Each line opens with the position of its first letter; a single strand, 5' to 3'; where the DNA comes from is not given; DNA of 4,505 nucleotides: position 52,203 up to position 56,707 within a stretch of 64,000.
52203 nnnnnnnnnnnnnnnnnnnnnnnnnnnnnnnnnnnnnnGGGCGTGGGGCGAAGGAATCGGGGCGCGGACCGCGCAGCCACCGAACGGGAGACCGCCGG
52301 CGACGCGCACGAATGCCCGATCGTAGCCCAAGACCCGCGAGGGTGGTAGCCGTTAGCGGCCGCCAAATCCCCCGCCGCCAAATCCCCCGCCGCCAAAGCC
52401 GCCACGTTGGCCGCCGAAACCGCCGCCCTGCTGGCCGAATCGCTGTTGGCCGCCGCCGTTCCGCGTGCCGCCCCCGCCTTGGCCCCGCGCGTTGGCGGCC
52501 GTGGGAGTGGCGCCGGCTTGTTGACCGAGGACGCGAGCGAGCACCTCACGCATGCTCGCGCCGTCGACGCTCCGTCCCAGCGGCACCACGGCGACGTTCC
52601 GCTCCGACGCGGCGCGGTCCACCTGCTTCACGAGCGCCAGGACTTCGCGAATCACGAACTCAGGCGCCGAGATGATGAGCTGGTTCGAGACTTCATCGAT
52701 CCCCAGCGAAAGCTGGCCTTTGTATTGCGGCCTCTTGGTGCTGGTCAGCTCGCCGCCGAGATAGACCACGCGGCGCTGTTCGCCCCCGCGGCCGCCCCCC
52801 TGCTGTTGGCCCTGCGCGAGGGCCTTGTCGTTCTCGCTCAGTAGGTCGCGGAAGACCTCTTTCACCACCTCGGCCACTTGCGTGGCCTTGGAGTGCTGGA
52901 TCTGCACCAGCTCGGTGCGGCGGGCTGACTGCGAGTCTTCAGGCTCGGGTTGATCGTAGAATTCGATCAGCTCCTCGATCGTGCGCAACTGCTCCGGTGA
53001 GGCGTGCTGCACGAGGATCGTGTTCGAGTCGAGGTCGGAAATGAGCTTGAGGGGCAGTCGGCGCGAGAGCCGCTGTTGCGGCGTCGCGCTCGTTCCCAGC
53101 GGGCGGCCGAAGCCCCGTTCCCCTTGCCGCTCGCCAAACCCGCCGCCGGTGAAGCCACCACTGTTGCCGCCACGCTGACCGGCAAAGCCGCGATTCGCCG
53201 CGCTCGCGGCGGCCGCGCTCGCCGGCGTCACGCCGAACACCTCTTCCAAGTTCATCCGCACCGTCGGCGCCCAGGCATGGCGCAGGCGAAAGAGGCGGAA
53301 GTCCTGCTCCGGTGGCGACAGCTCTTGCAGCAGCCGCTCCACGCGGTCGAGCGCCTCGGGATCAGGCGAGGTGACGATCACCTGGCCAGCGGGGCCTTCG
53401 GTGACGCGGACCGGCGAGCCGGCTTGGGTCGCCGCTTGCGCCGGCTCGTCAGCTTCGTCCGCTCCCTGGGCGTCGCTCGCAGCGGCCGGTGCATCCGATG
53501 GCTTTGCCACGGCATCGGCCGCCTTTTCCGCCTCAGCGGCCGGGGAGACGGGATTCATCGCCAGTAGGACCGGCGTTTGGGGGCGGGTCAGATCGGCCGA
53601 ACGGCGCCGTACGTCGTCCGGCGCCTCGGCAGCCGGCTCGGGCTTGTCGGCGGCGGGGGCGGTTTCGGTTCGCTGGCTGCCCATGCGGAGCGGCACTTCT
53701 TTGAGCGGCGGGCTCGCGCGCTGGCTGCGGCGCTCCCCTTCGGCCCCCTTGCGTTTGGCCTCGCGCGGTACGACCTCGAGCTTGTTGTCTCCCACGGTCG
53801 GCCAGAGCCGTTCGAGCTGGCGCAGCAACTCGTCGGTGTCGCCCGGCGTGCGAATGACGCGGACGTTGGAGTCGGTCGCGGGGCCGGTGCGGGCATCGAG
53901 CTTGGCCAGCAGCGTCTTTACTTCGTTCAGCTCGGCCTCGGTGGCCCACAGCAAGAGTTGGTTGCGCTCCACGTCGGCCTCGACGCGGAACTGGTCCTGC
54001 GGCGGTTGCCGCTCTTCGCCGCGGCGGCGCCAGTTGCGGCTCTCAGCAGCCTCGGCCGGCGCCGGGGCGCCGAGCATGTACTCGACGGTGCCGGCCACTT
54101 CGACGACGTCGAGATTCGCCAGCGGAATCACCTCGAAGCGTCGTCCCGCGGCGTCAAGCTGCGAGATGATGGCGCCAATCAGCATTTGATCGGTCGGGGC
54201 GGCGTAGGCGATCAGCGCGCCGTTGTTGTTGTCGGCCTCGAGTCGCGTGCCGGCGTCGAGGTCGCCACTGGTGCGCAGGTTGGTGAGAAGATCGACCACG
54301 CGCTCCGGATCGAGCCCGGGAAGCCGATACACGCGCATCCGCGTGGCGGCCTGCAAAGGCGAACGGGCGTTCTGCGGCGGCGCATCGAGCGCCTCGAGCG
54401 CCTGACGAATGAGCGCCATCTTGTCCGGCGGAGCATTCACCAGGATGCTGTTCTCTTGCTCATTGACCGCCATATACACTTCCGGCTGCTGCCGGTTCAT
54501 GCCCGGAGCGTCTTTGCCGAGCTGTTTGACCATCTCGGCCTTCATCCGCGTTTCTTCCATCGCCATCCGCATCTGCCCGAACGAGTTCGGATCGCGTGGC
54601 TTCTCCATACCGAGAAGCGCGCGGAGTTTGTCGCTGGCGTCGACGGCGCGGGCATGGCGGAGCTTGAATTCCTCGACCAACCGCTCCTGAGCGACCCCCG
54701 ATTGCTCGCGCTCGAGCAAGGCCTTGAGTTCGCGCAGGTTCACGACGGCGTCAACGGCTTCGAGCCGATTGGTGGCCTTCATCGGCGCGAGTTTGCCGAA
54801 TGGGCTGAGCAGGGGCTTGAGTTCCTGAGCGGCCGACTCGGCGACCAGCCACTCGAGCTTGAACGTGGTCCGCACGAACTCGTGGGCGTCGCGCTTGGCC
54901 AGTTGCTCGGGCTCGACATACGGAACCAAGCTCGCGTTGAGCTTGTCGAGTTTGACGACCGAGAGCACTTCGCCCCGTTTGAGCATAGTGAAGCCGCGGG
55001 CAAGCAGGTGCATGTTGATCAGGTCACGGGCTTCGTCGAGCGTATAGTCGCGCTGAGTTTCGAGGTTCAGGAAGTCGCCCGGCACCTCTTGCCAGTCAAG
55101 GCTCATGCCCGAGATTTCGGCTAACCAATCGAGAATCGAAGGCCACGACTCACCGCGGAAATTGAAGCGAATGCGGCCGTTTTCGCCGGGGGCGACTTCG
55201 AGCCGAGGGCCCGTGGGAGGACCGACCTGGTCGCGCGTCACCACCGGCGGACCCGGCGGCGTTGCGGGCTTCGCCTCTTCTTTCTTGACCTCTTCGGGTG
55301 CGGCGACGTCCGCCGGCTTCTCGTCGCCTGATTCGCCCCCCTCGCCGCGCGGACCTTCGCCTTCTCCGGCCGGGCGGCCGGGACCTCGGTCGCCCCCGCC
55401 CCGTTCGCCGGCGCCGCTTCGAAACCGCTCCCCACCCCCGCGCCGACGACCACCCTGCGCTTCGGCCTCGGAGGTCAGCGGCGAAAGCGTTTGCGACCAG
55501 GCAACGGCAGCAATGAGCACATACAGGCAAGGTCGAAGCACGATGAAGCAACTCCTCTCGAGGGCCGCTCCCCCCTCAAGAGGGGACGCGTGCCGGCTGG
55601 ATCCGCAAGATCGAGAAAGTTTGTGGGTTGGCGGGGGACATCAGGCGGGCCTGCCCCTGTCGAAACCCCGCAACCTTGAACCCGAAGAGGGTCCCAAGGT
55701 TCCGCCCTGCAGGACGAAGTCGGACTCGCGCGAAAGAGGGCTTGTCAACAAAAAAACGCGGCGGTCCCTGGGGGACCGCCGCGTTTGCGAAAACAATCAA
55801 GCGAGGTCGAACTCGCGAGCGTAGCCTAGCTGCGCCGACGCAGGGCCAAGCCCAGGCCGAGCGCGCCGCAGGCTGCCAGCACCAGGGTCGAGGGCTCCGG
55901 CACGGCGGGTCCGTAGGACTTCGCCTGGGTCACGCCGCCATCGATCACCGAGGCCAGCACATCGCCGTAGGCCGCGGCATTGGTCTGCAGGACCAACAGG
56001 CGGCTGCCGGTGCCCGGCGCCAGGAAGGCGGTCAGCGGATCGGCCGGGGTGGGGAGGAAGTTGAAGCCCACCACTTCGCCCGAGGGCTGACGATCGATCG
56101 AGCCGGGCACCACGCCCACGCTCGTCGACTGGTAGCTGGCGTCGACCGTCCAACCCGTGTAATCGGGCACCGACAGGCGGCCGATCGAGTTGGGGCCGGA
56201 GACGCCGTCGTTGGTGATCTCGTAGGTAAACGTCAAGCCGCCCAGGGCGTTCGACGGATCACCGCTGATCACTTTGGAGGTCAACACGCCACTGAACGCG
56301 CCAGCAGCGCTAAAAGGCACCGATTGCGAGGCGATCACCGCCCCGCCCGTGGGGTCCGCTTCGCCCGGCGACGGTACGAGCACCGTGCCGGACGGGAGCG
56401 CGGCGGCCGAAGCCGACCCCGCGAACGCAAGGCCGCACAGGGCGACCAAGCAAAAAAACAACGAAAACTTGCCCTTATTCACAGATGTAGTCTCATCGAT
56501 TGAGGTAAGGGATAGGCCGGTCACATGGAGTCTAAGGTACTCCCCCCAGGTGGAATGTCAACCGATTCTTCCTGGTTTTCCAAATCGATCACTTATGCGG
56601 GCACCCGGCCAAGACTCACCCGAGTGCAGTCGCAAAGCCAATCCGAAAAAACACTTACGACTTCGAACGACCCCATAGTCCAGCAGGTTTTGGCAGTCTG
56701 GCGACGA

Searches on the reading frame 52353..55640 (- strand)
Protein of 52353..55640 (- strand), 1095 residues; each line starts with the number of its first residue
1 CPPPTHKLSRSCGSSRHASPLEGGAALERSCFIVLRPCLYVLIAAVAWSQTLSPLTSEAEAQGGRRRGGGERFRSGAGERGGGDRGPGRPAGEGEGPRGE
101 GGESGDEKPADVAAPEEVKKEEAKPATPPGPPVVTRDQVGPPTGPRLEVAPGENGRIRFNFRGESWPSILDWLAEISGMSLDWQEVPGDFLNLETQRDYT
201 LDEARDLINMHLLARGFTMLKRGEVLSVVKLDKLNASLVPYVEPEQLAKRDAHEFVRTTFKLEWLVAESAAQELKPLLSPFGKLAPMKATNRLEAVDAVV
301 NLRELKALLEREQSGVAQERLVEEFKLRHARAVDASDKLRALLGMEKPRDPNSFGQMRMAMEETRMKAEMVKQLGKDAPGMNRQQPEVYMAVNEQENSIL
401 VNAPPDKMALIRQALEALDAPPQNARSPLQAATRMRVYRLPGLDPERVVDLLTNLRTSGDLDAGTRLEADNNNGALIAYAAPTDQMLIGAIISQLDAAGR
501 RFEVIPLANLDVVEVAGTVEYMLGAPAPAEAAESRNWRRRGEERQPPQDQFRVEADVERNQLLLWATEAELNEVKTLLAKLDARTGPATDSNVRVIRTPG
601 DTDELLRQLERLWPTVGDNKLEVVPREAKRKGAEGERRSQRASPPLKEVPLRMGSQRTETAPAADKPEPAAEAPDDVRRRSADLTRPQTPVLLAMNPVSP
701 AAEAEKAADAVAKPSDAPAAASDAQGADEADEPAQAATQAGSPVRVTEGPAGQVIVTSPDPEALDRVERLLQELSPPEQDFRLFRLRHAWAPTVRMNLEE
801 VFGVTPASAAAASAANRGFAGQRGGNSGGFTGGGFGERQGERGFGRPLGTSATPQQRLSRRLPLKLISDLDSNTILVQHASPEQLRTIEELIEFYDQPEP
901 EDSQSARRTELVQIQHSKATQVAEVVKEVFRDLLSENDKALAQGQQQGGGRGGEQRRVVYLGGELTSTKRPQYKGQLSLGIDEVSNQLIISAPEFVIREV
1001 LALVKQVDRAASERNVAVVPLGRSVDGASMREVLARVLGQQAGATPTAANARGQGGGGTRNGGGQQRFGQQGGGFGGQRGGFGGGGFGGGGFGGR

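Call 26: search_protein_families(library=pfam, proteins=[window:52353-55640:-], max_evalue=0.001)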
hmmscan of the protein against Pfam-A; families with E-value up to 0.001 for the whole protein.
window:52353-55640:- (1095 aa): 1 family
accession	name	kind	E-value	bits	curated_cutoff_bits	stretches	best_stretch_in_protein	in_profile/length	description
PF03958.22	Secretin_N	-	1.8e-44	150.3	28.2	4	323-423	2-68/69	Bacterial type II/III secretion system short domain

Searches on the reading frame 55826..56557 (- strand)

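Call 26: search_protein_families(library=pfam, proteins=[window:55826-56557:-], max_evalue=0.001)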
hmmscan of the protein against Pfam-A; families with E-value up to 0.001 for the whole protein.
window:55826-56557:- (243 aa): 1 family
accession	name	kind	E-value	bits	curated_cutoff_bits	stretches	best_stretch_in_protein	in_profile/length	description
PF07589.16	PEP-CTERM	-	5.4e-05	23.5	20.7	1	218-242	1-24/24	PEP-CTERM motif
